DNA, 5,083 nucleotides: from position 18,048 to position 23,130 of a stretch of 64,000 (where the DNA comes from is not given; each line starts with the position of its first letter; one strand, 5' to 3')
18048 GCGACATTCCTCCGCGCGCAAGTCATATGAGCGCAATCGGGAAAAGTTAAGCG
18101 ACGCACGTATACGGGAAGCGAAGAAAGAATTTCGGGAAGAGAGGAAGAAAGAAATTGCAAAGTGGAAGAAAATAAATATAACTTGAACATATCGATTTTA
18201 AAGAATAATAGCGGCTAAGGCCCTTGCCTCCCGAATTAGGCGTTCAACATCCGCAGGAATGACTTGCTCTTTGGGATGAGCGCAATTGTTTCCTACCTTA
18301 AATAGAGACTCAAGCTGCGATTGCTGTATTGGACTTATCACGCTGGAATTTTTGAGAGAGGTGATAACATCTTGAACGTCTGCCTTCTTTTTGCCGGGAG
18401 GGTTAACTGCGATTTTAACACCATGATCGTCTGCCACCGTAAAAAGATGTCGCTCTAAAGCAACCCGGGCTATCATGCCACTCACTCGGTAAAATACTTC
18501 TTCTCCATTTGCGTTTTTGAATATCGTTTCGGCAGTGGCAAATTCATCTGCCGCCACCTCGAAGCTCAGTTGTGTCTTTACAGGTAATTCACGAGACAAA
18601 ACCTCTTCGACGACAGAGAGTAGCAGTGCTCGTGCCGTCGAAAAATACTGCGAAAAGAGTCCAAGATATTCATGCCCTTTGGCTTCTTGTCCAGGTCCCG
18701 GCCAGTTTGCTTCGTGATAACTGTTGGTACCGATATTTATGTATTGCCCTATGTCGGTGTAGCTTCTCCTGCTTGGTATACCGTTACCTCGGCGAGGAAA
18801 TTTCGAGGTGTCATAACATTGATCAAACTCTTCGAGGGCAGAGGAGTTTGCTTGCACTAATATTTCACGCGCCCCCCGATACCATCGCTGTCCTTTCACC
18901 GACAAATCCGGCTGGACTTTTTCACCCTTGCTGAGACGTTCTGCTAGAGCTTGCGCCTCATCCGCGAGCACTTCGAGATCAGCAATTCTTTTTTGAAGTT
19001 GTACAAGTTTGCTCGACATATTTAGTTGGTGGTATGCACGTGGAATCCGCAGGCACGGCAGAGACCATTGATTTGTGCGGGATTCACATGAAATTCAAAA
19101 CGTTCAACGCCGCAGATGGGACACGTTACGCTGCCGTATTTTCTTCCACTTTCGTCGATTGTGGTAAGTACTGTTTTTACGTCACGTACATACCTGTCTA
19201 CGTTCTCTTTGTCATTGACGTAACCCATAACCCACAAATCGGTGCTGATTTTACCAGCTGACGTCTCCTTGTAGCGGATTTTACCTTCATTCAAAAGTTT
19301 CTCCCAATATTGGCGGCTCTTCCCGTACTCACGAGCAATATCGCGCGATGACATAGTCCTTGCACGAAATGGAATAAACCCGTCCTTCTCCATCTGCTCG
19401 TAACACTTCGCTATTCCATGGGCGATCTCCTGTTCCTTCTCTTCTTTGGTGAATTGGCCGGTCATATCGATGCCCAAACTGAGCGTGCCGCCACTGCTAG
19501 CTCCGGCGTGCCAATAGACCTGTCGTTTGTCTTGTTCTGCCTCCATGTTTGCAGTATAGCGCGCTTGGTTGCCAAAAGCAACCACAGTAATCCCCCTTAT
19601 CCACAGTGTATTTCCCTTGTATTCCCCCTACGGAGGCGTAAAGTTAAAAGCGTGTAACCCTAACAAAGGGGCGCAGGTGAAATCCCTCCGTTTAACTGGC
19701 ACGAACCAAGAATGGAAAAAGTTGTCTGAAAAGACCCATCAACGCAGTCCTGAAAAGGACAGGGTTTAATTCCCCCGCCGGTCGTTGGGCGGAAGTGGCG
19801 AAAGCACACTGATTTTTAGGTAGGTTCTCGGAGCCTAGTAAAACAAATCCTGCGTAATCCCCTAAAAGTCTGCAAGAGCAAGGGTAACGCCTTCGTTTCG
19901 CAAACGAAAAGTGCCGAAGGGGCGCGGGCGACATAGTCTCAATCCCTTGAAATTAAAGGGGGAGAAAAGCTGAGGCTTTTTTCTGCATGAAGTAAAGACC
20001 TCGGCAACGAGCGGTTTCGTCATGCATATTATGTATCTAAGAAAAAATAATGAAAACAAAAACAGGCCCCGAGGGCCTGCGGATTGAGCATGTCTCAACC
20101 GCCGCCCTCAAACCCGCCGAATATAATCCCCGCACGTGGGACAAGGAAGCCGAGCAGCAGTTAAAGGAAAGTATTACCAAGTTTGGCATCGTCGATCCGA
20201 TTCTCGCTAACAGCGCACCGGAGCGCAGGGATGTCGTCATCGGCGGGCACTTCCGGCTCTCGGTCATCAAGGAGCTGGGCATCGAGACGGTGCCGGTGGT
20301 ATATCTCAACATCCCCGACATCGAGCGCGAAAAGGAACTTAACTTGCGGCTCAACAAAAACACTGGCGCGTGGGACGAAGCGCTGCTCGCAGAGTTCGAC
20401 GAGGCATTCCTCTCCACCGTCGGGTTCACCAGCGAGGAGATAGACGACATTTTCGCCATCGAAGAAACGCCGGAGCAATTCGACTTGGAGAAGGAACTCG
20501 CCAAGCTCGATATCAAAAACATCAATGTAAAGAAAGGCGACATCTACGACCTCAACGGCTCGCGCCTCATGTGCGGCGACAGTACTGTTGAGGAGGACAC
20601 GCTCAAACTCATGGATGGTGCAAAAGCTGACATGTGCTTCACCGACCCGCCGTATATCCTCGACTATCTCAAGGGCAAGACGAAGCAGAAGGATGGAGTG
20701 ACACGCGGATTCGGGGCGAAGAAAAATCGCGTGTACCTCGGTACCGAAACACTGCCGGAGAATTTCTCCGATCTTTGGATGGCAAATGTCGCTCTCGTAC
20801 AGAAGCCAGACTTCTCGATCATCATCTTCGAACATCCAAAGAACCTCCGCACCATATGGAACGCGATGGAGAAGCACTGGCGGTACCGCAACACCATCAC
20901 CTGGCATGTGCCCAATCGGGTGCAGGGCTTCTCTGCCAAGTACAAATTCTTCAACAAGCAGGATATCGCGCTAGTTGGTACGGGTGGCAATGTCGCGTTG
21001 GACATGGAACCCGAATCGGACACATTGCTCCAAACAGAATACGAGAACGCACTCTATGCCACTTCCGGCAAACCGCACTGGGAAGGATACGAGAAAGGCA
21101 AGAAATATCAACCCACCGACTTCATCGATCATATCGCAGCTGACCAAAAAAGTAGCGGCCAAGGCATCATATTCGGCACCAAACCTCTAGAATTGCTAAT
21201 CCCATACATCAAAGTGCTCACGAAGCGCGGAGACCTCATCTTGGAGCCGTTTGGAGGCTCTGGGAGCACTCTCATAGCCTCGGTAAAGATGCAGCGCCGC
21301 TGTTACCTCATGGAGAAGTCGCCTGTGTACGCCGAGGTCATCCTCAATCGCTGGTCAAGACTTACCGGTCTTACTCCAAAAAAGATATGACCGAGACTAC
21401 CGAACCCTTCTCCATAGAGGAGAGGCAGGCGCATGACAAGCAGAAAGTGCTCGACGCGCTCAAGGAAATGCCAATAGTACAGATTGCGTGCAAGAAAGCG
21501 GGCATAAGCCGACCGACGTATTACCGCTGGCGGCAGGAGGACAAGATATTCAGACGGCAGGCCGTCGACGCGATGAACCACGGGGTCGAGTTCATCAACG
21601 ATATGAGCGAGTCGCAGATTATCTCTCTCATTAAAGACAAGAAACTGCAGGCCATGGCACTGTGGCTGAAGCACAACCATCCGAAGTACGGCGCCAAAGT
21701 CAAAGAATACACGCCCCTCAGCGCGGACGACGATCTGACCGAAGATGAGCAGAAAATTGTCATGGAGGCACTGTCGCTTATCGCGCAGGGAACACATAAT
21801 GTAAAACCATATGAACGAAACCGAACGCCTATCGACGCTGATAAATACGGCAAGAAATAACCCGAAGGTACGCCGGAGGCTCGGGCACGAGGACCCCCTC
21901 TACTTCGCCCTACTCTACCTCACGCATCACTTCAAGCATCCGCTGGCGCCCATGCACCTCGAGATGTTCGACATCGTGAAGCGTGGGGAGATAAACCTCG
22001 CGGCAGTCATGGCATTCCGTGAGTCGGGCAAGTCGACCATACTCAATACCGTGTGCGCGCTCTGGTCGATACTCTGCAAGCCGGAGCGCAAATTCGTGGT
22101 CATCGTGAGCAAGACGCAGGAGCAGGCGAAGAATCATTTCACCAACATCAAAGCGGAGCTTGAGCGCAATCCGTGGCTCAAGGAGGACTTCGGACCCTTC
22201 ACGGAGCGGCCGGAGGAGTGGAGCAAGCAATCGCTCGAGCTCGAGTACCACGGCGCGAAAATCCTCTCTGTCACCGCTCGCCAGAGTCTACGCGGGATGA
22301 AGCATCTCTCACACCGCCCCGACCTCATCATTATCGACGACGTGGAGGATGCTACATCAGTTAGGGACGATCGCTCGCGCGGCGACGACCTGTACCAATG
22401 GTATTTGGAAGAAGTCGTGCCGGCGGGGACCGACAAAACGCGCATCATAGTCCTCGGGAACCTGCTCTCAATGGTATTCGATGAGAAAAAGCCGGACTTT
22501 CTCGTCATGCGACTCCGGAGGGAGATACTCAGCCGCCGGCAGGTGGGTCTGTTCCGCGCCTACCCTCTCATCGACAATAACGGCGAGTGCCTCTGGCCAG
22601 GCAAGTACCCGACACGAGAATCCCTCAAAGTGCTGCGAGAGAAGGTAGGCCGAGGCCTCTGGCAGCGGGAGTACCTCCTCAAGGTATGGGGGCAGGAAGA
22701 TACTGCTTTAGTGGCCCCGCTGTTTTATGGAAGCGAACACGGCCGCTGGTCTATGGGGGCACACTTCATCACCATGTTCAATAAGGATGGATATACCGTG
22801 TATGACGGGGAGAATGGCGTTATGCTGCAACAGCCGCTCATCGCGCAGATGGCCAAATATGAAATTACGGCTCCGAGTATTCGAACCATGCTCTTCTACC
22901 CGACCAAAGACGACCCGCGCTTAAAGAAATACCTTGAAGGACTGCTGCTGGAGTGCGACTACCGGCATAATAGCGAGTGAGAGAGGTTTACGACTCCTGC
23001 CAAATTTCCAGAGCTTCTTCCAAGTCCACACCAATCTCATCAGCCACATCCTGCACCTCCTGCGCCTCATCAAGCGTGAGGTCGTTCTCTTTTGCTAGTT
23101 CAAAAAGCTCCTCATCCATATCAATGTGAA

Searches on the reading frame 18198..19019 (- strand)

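Call 68: search_protein_families(library=phrogs, proteins=[window:18198-19019:-], max_evalue=0.001)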
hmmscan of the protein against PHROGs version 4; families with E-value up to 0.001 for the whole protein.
window:18198-19019:- (273 aa): 1 family
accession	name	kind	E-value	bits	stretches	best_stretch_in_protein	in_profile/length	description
phrog_1305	-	DNA, RNA and nucleotide metabolism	5.7e-05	23.6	1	177-263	119-196/226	DNA binding protein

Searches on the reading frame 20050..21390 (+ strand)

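Call 39: search_protein_families(library=pfam, proteins=[window:20050-21390:+], max_evalue=0.01)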
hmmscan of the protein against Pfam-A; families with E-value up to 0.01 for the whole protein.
window:20050-21390:+ (446 aa): 2 families
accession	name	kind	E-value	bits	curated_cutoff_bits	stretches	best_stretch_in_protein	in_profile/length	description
PF01555.25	N6_N4_Mtase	-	8.8e-19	68.8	26.7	1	194-431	2-219/221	DNA methylase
PF02195.25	ParB_N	-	4.6e-10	39.9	26.3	1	12-92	3-84/95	ParB N-terminal domain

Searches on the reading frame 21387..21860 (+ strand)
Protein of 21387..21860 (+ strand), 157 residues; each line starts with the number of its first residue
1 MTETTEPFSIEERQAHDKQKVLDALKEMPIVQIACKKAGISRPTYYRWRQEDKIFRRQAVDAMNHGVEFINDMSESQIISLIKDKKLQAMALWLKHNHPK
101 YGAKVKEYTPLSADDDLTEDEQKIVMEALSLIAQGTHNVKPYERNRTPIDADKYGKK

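Call 68: search_protein_families(library=phrogs, proteins=[window:21387-21860:+], max_evalue=0.001)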
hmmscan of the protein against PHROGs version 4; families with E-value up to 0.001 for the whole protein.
window:21387-21860:+ (157 aa): 4 families
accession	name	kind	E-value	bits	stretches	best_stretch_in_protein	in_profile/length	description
phrog_4044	-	head and packaging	4e-09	37.2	1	3-68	14-79/180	terminase small subunit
phrog_157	-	integration and excision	8.4e-05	22.7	1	14-61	201-249/580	transposase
phrog_4102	-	head and packaging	0.00067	20.9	0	19-56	21-66/166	terminase small subunit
phrog_1482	-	head and packaging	0.00073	20.2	0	16-74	18-77/147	terminase small subunit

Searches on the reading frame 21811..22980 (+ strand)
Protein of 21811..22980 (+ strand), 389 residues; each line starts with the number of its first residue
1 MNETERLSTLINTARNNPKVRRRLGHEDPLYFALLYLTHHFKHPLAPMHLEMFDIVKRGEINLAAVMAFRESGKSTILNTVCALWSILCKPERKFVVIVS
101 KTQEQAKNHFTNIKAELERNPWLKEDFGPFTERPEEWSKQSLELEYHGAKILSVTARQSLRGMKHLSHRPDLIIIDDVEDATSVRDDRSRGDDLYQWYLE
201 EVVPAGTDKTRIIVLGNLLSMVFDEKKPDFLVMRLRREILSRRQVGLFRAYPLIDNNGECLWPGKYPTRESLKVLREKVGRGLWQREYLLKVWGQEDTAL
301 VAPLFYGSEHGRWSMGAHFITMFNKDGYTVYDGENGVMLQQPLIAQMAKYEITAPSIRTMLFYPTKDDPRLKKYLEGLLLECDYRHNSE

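Call 39: search_protein_families(library=pfam, proteins=[window:21811-22980:+], max_evalue=0.01)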
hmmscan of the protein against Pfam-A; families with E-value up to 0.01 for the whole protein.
window:21811-22980:+ (389 aa): 1 family
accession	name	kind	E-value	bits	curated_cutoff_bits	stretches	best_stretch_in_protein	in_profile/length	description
PF05876.18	GpA_ATPase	-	9.1e-06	25.9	25.6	1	41-182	7-142/247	Phage terminase large subunit gpA, ATPase domain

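Call 68: search_protein_families(library=phrogs, proteins=[window:21811-22980:+], max_evalue=0.001)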
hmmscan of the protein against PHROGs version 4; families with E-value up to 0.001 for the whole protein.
window:21811-22980:+ (389 aa): 7 families
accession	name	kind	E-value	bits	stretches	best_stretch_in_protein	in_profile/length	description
phrog_38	-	head and packaging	3.5e-41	142.7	1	15-290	254-518/760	terminase large subunit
phrog_14112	-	unknown function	1.7e-09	38.5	1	46-193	83-235/247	-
phrog_5989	-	head and packaging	1.9e-07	31.5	1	27-179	119-261/347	terminase large subunit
phrog_4758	-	head and packaging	3.4e-07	30.9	1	50-215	46-204/243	terminase large subunit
phrog_2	-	head and packaging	2.4e-05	24.3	1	63-166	281-364/807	terminase large subunit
phrog_9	-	head and packaging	0.00011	22.2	1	65-156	227-311/812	terminase large subunit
phrog_7579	-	head and packaging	0.00079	19.7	0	62-179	18-120/239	terminase large subunit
